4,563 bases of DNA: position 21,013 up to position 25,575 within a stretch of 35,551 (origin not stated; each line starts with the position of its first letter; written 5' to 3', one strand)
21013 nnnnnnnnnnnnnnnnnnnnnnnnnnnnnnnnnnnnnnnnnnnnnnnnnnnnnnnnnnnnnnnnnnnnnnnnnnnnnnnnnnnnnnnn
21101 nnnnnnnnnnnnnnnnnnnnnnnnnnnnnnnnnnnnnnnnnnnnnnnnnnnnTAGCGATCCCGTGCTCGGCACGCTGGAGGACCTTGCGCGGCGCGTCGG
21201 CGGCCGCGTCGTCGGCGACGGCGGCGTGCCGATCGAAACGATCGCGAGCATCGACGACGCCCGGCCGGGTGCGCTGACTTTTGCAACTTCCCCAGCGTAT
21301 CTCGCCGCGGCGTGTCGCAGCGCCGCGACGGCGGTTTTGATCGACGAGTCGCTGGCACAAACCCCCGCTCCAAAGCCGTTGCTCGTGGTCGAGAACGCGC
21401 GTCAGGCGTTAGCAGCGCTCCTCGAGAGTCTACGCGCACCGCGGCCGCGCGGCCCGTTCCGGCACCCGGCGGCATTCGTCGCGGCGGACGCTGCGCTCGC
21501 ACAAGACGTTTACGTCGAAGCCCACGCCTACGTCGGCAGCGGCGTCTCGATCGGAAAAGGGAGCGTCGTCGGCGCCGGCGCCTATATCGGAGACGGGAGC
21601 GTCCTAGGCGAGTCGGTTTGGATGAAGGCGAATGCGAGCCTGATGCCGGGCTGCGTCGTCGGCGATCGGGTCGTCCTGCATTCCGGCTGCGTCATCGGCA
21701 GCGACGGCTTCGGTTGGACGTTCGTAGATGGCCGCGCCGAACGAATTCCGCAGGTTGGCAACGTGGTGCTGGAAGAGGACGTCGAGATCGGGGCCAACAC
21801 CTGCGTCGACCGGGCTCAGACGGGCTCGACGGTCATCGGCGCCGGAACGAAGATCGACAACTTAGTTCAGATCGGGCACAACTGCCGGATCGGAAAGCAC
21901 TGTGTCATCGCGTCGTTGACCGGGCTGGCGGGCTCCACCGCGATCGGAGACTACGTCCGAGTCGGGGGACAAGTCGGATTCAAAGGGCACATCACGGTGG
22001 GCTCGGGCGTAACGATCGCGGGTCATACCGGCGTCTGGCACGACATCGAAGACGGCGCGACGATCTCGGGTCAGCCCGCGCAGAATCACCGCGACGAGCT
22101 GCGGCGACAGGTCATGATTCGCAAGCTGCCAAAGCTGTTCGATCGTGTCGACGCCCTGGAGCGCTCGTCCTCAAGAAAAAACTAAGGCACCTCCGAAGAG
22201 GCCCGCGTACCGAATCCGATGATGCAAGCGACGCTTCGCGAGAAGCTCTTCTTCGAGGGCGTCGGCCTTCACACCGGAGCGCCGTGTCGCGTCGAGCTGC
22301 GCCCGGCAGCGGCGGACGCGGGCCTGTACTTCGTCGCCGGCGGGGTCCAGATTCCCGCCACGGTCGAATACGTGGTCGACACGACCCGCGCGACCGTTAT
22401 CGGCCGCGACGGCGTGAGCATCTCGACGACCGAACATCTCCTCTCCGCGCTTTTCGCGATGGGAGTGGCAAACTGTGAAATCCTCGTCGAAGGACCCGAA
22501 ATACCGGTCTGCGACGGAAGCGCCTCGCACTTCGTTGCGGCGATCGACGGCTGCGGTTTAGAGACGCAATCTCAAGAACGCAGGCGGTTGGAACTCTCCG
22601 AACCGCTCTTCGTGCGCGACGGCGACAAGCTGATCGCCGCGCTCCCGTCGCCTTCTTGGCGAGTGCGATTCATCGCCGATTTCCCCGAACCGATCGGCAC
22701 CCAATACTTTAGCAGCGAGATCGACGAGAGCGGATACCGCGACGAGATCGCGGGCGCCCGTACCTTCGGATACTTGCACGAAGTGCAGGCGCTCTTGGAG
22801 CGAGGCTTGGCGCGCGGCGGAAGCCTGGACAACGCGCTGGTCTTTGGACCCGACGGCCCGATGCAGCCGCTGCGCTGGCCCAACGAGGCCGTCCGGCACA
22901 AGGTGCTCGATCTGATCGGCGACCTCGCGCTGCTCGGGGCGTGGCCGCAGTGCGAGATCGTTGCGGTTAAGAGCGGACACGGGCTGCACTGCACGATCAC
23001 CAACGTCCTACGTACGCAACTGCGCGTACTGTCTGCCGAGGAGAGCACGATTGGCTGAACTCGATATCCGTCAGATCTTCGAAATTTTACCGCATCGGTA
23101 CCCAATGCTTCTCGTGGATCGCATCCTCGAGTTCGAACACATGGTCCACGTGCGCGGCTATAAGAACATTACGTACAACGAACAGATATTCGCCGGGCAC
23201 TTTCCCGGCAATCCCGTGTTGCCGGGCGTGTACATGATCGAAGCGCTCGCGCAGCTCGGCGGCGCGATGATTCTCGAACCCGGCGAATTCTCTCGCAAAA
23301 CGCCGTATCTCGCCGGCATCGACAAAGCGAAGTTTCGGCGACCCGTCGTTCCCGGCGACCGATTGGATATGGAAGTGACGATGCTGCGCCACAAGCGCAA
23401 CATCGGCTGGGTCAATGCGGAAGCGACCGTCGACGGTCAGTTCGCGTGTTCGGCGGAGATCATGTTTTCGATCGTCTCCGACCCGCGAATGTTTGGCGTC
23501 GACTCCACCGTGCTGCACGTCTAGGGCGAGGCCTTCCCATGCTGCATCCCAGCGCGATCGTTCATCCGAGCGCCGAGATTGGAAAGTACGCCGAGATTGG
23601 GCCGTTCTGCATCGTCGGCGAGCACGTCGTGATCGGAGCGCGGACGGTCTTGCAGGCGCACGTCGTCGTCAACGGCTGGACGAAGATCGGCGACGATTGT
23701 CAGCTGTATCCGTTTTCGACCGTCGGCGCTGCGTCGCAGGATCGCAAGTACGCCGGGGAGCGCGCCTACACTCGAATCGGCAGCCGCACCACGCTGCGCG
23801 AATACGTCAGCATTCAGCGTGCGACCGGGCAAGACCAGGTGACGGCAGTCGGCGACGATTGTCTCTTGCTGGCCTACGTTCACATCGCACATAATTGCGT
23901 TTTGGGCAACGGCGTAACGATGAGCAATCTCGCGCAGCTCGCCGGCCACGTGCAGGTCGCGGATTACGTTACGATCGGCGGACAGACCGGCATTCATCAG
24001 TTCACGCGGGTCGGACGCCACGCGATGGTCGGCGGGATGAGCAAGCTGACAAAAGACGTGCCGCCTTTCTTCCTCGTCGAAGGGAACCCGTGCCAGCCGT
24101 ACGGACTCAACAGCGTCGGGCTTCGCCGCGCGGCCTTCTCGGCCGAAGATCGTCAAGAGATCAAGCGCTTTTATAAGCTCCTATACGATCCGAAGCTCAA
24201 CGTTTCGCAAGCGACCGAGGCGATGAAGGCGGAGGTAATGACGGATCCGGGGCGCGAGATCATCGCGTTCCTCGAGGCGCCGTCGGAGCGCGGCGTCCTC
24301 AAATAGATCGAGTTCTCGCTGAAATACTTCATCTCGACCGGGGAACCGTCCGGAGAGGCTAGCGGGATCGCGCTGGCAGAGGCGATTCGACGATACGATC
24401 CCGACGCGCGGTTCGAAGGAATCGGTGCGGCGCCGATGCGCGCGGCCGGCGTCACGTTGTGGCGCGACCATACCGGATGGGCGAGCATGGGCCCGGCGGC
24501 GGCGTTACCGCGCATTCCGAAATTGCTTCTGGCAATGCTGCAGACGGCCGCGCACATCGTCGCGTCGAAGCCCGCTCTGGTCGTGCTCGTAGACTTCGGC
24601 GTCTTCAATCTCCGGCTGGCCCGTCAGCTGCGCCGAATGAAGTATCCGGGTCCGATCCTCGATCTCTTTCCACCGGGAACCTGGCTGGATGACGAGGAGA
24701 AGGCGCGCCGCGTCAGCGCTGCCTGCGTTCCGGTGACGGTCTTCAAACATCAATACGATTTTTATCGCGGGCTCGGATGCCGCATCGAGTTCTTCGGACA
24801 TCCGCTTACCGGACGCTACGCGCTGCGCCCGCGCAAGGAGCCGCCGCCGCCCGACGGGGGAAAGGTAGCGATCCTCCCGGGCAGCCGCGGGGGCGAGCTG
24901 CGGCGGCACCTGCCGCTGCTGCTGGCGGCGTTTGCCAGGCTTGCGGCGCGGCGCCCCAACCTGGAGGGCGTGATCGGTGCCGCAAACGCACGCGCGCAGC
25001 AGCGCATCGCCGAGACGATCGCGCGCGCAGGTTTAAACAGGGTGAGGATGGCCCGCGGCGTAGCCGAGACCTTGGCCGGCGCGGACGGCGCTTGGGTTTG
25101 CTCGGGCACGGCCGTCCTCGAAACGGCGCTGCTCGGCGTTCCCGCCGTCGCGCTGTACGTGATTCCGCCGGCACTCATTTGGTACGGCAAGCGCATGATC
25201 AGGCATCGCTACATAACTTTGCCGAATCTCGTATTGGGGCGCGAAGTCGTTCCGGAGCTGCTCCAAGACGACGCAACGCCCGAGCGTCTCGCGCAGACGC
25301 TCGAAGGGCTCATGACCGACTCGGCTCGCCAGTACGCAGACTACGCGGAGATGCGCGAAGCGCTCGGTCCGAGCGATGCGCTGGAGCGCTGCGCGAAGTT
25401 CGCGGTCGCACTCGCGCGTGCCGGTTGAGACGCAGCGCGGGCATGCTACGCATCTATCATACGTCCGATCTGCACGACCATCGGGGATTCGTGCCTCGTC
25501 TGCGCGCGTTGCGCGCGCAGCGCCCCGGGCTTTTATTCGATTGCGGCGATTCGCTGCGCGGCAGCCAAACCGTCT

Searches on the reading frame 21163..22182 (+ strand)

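Call 69: search_protein_families(library=pfam, proteins=[window:21163-22182:+], max_evalue=0.01)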
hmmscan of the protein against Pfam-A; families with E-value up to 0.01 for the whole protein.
window:21163-22182:+ (340 aa): 5 families
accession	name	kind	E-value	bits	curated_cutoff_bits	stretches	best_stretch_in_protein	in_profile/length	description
PF00132.30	Hexapep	-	3.6e-29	99.7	27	4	223-255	2-34/36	Bacterial transferase hexapeptide (six repeats)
PF04613.19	LpxD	-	1.4e-14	54.1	30.8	1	23-88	3-69/70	UDP-3-O-[3-hydroxymyristoyl] glucosamine N-acyltransferase, LpxD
PF25084.1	LbH_EIF2B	-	3e-10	40.5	54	2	113-178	7-70/105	EIF2B subunit epsilon LbH domain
PF14602.12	Hexapep_2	-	1e-06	28.8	27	1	122-142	14-32/34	Hexapeptide repeat of succinyl-transferase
PF21711.3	DCTN5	-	8.3e-05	22.7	40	0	227-261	100-134/182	Dynactin subunit 5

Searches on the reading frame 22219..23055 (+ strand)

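Call 69: search_protein_families(library=pfam, proteins=[window:22219-23055:+], max_evalue=0.01)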
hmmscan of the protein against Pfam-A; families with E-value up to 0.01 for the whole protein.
window:22219-23055:+ (279 aa): 1 family
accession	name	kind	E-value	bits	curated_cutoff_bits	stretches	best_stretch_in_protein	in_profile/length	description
PF03331.19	LpxC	-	5e-87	292.2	27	1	3-264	1-266/268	UDP-3-O-acyl N-acetylglycosamine deacetylase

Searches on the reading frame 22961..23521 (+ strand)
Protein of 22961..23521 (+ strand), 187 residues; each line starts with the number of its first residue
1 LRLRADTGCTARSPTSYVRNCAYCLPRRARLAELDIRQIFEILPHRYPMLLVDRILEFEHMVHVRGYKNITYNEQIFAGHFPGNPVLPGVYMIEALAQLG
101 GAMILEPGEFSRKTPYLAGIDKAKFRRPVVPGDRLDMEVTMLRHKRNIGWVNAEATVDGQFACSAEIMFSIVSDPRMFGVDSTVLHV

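Call 69: search_protein_families(library=pfam, proteins=[window:22961-23521:+], max_evalue=0.01)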
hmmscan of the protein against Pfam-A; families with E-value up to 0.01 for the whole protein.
window:22961-23521:+ (187 aa): 3 families
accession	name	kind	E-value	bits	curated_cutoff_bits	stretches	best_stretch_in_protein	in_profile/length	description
PF07977.19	FabA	-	1.7e-32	112.3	23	1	43-165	1-137/138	FabA-like domain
PF22818.2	ApeI-like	-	0.00082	20.1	28.5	1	75-145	27-90/119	ApeI dehydratase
PF03061.28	4HBT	-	0.0058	17.4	20.6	1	101-155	18-70/79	Thioesterase superfamily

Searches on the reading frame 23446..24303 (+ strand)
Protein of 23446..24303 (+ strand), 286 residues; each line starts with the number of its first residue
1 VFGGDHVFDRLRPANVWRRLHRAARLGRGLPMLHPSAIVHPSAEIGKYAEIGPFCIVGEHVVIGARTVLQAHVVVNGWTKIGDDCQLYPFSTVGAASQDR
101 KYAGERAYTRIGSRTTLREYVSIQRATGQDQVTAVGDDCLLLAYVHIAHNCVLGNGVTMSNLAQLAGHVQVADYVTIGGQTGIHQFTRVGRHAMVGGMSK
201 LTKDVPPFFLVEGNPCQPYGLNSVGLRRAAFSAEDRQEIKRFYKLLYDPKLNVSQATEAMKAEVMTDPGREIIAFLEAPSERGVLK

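Call 6: search_protein_families(library=pfam, proteins=[window:23446-24303:+], max_evalue=0.01)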
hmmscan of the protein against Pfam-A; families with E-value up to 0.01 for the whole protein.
window:23446-24303:+ (286 aa): 6 families
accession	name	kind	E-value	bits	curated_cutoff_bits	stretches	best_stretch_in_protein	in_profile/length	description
PF00132.30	Hexapep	-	1.6e-26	91.3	27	3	60-94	1-35/36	Bacterial transferase hexapeptide (six repeats)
PF13720.11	Acetyltransf_11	-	4.2e-23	82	24.5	1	204-284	1-81/82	Udp N-acetylglucosamine O-acyltransferase; Domain 2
PF25084.1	LbH_EIF2B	-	1.7e-06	28.4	54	0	84-177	15-105/105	EIF2B subunit epsilon LbH domain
PF25087.1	GMPPB_C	-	0.00057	20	39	0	37-70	5-38/110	GMPPB C-terminal domain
PF14602.12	Hexapep_2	-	0.00065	19.8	27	0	56-85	3-24/34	Hexapeptide repeat of succinyl-transferase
PF21711.3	DCTN5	-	0.0024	18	40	0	48-91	101-144/182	Dynactin subunit 5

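Call 7: search_protein_families(library=ncbifam, proteins=[window:23446-24303:+], max_evalue=0.01)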
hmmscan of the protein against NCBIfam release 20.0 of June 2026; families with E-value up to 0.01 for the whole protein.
window:23446-24303:+ (286 aa): 40 families (the best 25 are shown)
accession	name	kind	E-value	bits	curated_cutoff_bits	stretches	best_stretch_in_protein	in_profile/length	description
NF003657.0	PRK05289.1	equivalog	3.5e-101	337.7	226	1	32-285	5-259/264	acyl-ACP--UDP-N-acetylglucosamine O-acyltransferase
TIGR01852.1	lipid_A_lpxA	equivalog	7.7e-95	317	231.05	1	33-284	1-253/254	acyl-ACP--UDP-N-acetylglucosamine O-acyltransferase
NF002060.0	PRK00892.1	subfamily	2.1e-30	106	207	2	28-97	99-168/345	UDP-3-O-(3-hydroxymyristoyl)glucosamine N-acyltransferase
TIGR01853.1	lipid_A_lpxD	equivalog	2.3e-25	89.2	242.5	2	123-218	211-304/325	UDP-3-O-(3-hydroxymyristoyl)glucosamine N-acyltransferase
TIGR03570.1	NeuD_NnaD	subfamily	7.5e-25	87.7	160.8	2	133-216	118-201/202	NeuD/PglB/VioB family sugar acetyltransferase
NF041874.1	EPS_EpsC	equivalog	1.2e-09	38.1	150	1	146-216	89-161/168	serine O-acetyltransferase EpsC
NF010934.1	PRK14354.1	equivalog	2.7e-08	32.8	450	1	57-94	259-296/447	bifunctional UDP-N-acetylglucosamine diphosphorylase/glucosamine-1-phosphate N-acetyltransferase GlmU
TIGR01173.1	glmU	equivalog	4.6e-08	32.3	366.85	1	33-210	271-433/452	bifunctional UDP-N-acetylglucosamine diphosphorylase/glucosamine-1-phosphate N-acetyltransferase GlmU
NF010935.0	PRK14355.1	equivalog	6.3e-08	31.7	718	1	21-207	246-436/459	bifunctional UDP-N-acetylglucosamine diphosphorylase/glucosamine-1-phosphate N-acetyltransferase GlmU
NF010937.0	PRK14357.1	equivalog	9.7e-08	31.3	658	1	32-211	263-426/448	bifunctional UDP-N-acetylglucosamine diphosphorylase/glucosamine-1-phosphate N-acetyltransferase GlmU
NF007499.0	PRK10092.1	equivalog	1.2e-07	31.8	314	1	134-217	95-178/183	maltose O-acetyltransferase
TIGR03532.1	DapD_Ac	equivalog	4.1e-07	29.8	231.75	1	139-216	129-208/231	2,3,4,5-tetrahydropyridine-2,6-dicarboxylate N-acetyltransferase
NF058585.1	HptprglPActTf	PfamEq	7.6e-07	28.8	300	1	138-217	71-155/172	heptaprenylglyceryl phosphate O-acetyltransferase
TIGR03308.1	phn_thr-fam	hypoth_equivalog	2.2e-06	27.7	201.65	0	167-217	107-157/204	phosphonate metabolim protein, transferase hexapeptide repeat family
NF010936.0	PRK14356.1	equivalog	2.9e-06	26.5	666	1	37-206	264-436/456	bifunctional UDP-N-acetylglucosamine diphosphorylase/glucosamine-1-phosphate N-acetyltransferase GlmU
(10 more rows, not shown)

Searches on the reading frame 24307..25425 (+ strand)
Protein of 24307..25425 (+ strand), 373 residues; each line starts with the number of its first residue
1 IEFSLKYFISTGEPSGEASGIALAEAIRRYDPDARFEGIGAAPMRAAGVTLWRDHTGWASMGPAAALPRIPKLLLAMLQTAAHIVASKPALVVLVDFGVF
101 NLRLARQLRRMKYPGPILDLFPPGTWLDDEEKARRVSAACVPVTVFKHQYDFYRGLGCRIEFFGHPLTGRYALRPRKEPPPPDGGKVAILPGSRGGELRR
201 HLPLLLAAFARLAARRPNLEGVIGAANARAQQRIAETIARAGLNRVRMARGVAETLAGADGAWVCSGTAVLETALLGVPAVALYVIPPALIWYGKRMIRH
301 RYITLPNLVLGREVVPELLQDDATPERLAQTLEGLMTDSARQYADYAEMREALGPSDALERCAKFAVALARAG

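Call 6: search_protein_families(library=pfam, proteins=[window:24307-25425:+], max_evalue=0.01)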
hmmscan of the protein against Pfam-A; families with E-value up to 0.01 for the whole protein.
window:24307-25425:+ (373 aa): 1 family
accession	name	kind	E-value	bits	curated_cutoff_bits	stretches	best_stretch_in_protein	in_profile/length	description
PF02684.21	LpxB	-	5.4e-54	183.9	22.6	1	8-349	2-352/374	Lipid-A-disaccharide synthetase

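Call 7: search_protein_families(library=ncbifam, proteins=[window:24307-25425:+], max_evalue=0.01)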
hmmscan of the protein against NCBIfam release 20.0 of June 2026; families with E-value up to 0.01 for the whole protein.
window:24307-25425:+ (373 aa): 3 families
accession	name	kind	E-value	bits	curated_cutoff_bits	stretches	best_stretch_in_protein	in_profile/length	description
TIGR00215.1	lpxB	equivalog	6.2e-47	160.2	190.25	1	8-363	10-376/382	lipid-A-disaccharide synthase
NF002173.0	PRK01021.1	equivalog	3.6e-25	88.6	1033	1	5-342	226-576/610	lipid-A-disaccharide synthase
TIGR03492.1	TIGR03492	hypoth_equivalog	2.4e-05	23.2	219.2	1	157-245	179-265/396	lipid-A-disaccharide synthase-related protein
